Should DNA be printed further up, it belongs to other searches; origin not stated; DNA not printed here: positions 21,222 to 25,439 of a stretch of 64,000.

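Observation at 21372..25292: Secreted-type TPS-domain giant protein ends in a cytoplasmic-type PilZ c-di-GMP receptor domain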

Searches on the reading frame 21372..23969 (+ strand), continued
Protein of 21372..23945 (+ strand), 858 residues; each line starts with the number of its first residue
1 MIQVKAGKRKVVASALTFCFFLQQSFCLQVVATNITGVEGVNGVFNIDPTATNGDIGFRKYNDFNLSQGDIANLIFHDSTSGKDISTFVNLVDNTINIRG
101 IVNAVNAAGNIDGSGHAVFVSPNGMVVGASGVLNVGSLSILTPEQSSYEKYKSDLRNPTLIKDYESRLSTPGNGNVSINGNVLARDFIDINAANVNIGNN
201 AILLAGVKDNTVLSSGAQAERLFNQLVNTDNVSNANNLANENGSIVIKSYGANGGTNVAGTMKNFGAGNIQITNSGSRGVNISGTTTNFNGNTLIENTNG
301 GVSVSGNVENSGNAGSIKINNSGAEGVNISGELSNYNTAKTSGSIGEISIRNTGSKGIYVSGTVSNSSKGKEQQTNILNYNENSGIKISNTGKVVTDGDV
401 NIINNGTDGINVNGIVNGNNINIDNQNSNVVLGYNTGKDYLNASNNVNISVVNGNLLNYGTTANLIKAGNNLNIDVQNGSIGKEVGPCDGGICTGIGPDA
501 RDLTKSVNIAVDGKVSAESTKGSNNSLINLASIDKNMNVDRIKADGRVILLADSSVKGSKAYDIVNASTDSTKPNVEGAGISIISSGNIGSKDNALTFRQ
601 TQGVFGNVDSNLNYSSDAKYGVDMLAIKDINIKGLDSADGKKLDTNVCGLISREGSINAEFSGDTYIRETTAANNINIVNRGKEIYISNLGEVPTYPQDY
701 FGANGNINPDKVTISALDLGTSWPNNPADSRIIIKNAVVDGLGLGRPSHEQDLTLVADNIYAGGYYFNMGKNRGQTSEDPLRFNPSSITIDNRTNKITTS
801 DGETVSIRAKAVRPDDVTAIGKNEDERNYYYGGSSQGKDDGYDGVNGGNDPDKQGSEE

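Call 57: predict_structure(alignment_id=A2)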
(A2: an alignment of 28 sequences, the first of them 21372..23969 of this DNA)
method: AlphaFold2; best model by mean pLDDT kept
length: 866 residues; sequences in the alignment: 28
mean_pLDDT: 88.9   pTM: 0.84
mean pLDDT of the five models: 88.9, 88.2, 88.0, 87.5, 86.0
residues with pLDDT >= 90: 577; 70-90: 219; 50-70: 47; < 50: 23
segments of 3 or more residues with pLDDT < 50: 1-10, 21-30, 340-342
pLDDT, mean of each block of 10 residues (from residue 1): 36 52 42 81 90 88 93 91 90 95 90 89 95 95 92 77 77 94 94 95 89 82 75 62 92 94 90 96 92 94 95 83 95 79 72 95 86 85 93 94 95 96 97 92 98 96 96 97 81 83 95 98 87 98 96 95 96 94 98 96 91 89 96 94 95 97 96 97 97 90 87 96 90 96 73 94 95 78 90 92 90 94 93 88 82 86 87
secondary structure, 60 per line:
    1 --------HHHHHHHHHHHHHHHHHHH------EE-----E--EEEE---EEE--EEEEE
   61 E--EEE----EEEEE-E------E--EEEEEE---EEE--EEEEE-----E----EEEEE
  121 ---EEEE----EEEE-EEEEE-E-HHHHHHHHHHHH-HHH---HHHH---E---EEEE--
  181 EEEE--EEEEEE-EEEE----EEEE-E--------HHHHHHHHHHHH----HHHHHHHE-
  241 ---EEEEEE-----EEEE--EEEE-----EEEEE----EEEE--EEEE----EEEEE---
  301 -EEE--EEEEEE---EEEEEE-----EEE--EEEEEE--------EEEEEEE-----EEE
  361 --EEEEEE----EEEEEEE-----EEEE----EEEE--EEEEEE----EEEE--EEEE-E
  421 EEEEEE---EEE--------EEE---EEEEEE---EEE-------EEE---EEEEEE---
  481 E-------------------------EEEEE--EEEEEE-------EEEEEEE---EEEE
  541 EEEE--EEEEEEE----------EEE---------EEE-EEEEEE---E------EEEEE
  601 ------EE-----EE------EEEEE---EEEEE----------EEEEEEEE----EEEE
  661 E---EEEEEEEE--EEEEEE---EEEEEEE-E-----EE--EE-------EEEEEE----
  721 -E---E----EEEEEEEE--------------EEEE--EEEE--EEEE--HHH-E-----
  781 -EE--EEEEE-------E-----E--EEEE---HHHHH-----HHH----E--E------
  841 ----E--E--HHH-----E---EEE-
elements in order (helices of 4 or more, strands of 3 or more residues): H9-27 E44-47 E51-53 E56-61 E64-66 E71-75 E87-92 E96-98 E101-105 E116-120 E124-127 E132-135 E137-141 H145-156 H164-167 E175-178 E181-184 E187-192 E194-197 E202-205 H216-227 H232-238 E244-249 E255-258 E261-264 E270-274 E279-282 E285-288 E293-297 E302-304 E307-312 E316-321 E327-329 E332-337 E346-352 E358-360 E363-368 E373-379 E385-388 E393-396 E399-404 E409-412 E415-418 E420-426 E430-432 E441-443 E447-452 E456-458 E466-468 E472-477 E507-511 E514-519 E527-533 E537-544 E547-553 E564-566 E576-578 E580-585 E596-600 E622-626 E630-634 E645-652 E657-661 E665-672 E675-680 E684-690 E711-716 E731-738 E753-756 E759-762 E765-768 E786-790 E807-810 H814-818 E863-865

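Call 60: fold_search(model_id=the predicted structure, library=pdb)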
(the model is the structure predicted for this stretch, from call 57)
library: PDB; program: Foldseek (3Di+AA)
matches with E <= 10: 43; with E <= 0.001: 2
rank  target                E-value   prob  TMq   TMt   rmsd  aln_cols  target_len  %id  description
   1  4rt6_A                6.6e-05  1.00  0.24  0.25  18.0      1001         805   12  Structure of a complex between hemopexin and hemopexin binding protein (released 2016-05-18)
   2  4rm6                  8.6e-05  1.00  0.27  0.29  18.3       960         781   14  Crystal structure of Hemopexin Binding Protein (released 2016-05-18)
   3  8cpk_B                1.8e-02  1.00  0.23  0.48  10.0       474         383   12  Crystal structure of EtpA secretion domain from Enterotoxigenic Escherichia coli (released 2024-01-10)
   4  4i84_B                1.9e-02  0.99  0.17  0.46  11.6       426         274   13  The crystal structure of the Haemophilus influenzae HxuA secretion domain involved in the two-partner secretion pathwa (released 2013-11-13)
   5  8vbb_A                2.0e-02  0.35  0.17  0.14  24.9      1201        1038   11  The secreted adhesin EtpA of Enterotoxigenic Escherichia coli in complex with the mouse mAb 1G05 (released 2024-09-04)
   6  4i84_A                3.5e-02  0.99  0.18  0.46  13.7       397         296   16  The crystal structure of the Haemophilus influenzae HxuA secretion domain involved in the two-partner secretion pathwa (released 2013-11-13)
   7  6e0v_A                3.5e-02  0.21  0.15  0.18  16.0       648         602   11  Apo crystal structure of the colanidase tailspike protein gp150 of Phage Phi92 (released 2019-07-17)
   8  7koh_B                4.4e-02  0.30  0.17  0.24  16.8       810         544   12  Crystal structure of antigen 43 from Escherichia coli EDL933 (released 2022-03-09)
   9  8cpk_A                1.5e-01  0.96  0.22  0.45  10.7       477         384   13  Crystal structure of EtpA secretion domain from Enterotoxigenic Escherichia coli (released 2024-01-10)
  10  2odl                  1.5e-01  0.28  0.13  0.26  18.4       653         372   11  Crystal structure of the HMW1 secretion domain from Haemophilus influenzae (released 2007-08-21)
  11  7koh_D                2.1e-01  0.13  0.14  0.19  18.5       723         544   13  Crystal structure of antigen 43 from Escherichia coli EDL933 (released 2022-03-09)
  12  7eea_B                4.3e-01  0.05  0.13  0.15  17.8       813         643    9  Cyanophage Pam1 tailspike receptor-binding domain (released 2021-10-20)
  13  7eea_A                6.6e-01  0.04  0.13  0.15  17.6       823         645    9  Cyanophage Pam1 tailspike receptor-binding domain (released 2021-10-20)
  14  7koh_C                7.9e-01  0.08  0.17  0.22  16.8       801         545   11  Crystal structure of antigen 43 from Escherichia coli EDL933 (released 2022-03-09)
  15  4w8r                  9.5e-01  0.11  0.09  0.24  14.4       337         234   12  Crystal structure of hemolysin A Y134F from P. mirabilis at 1.5 Angstroms resolution (released 2015-10-07)
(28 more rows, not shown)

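Call 68: search_protein_families(library=pfam, proteins=[L051:11946-13508:-, L055:2752-5601:-, L061:4711-6441:-, L045:330-1694:-, L056:3225-5858:+, L069:1799-4642:-, L068:2-2335:-, L039:2952-5663:-, L047:11711-14044:-, L035:6809-8572:-], max_evalue=0.01)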
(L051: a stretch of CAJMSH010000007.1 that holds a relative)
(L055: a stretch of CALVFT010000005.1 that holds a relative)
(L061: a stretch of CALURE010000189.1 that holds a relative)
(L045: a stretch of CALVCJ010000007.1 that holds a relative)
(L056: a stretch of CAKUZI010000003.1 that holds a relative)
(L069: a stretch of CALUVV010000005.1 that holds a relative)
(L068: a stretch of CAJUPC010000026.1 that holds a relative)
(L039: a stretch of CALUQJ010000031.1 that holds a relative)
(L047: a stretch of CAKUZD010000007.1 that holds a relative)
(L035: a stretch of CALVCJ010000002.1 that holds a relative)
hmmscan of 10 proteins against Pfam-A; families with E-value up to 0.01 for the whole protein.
L051:11946-13508:- (521 aa): 1 family
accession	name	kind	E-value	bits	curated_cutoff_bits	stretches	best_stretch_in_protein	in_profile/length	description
PF02321.23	OEP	-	4.8e-42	144.3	22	2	330-507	6-184/187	Outer membrane efflux protein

L055:2752-5601:- (950 aa): 0 families

L061:4711-6441:- (577 aa): 4 families
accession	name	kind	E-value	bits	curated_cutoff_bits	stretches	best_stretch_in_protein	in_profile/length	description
PF13382.11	Adenine_deam_C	-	2.4e-67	226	27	1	403-569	1-167/169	Adenine deaminase C-terminal domain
PF01979.26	Amidohydro_1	-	3.4e-37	128.9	25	1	72-353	1-345/345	Amidohydrolase family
PF07969.17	Amidohydro_3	-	1.5e-09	38.3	29.7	2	292-353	400-471/472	Amidohydrolase family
PF00449.26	Urease_alpha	-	0.0017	19.1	23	1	20-63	62-103/121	Urease alpha-subunit, N-terminal domain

L045:330-1694:- (455 aa): 0 families

L056:3225-5858:+ (878 aa): 1 family
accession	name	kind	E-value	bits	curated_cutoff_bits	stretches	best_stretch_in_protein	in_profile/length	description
PF03513.19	Cloacin_immun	-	0.0019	18.9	25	0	389-428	8-47/80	Cloacin immunity protein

L069:1799-4642:- (948 aa): 2 families
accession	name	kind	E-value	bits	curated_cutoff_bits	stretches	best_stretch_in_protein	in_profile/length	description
PF04519.19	Bactofilin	-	0.0031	18.2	27.9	1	637-707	8-73/98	Polymer-forming cytoskeletal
PF03775.22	MinC_C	-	0.0072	16.8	33.2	0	668-706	2-40/102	Septum formation inhibitor MinC, C-terminal domain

L068:2-2335:- (778 aa): 1 family
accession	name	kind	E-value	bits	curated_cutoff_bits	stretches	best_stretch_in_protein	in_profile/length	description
PF02415.23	Chlam_PMP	-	1.8e-05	25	20.6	1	289-306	2-19/19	Chlamydia polymorphic membrane protein (Chlamydia_PMP) repeat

L039:2952-5663:- (904 aa): 0 families

L047:11711-14044:- (778 aa): 0 families

L035:6809-8572:- (588 aa): 0 families

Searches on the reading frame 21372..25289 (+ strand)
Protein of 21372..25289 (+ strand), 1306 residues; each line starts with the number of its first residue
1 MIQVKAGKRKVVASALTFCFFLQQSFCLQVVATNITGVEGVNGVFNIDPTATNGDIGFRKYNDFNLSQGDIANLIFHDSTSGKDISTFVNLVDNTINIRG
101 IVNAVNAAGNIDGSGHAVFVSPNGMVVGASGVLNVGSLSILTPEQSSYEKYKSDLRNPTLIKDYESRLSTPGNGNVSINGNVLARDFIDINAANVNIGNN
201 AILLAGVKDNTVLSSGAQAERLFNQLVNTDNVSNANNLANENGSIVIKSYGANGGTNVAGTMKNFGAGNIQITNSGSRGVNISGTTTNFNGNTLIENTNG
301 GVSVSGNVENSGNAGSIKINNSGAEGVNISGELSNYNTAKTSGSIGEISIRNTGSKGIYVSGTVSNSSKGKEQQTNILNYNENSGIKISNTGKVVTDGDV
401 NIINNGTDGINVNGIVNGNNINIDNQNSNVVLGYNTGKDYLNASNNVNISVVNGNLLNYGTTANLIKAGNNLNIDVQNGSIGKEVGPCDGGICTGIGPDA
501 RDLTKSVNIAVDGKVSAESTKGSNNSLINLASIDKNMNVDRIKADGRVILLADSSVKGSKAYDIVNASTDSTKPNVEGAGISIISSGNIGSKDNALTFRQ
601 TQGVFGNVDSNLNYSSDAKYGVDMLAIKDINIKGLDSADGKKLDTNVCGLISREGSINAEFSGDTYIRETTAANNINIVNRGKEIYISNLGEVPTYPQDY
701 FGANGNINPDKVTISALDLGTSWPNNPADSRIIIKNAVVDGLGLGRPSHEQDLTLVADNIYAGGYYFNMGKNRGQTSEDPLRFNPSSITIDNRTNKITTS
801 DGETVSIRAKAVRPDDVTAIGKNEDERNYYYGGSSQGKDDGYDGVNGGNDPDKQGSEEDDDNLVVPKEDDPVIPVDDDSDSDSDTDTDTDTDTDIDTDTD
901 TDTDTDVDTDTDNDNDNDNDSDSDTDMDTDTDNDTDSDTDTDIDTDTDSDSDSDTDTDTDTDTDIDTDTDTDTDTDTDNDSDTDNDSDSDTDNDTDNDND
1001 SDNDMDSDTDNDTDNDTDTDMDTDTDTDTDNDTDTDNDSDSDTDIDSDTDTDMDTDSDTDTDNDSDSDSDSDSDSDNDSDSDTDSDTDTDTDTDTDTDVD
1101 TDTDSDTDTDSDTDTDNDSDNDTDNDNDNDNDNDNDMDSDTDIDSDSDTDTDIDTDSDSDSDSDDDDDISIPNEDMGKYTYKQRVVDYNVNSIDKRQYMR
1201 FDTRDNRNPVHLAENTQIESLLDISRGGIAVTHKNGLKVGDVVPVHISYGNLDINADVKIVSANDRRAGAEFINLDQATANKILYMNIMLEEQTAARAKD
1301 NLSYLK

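Call 5: search_protein_families(library=pfam, proteins=[window:21372-25289:+], max_evalue=1)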
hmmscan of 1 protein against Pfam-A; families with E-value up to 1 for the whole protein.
window:21372-25289:+ (1306 aa): 1 family
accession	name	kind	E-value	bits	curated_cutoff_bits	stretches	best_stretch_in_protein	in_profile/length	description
PF07238.19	PilZ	-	2.1e-08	34.9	22.5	1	1195-1283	2-96/102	PilZ domain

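Call 6: search_protein_families(library=ncbifam, proteins=[window:21372-25289:+], max_evalue=1)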
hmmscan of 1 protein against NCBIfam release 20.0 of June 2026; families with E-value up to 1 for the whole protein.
window:21372-25289:+ (1306 aa): 5 families
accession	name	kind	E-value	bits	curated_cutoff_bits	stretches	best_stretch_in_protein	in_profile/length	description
NF033845.1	MSCRAMM_ClfB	exception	3e-47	161.2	999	2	816-1092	516-797/871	MSCRAMM family adhesin clumping factor ClfB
NF012204.1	adhes_FxxPxG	domain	7.3e-41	139.6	60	1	45-200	1-152/153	leukotoxin LktA family filamentous adhesin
NF012181.0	MSCRAMM_SdrD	exception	1.1e-36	125.8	2500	2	979-1181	1126-1325/1379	MSCRAMM family adhesin SdrD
NF000535.3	MSCRAMM_SdrC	exception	1.7e-34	119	1700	2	995-1181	724-909/963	MSCRAMM family adhesin SdrC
NF033609.2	MSCRAMM_ClfA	exception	5e-32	110.6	1150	2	976-1166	629-827/934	MSCRAMM family adhesin clumping factor ClfA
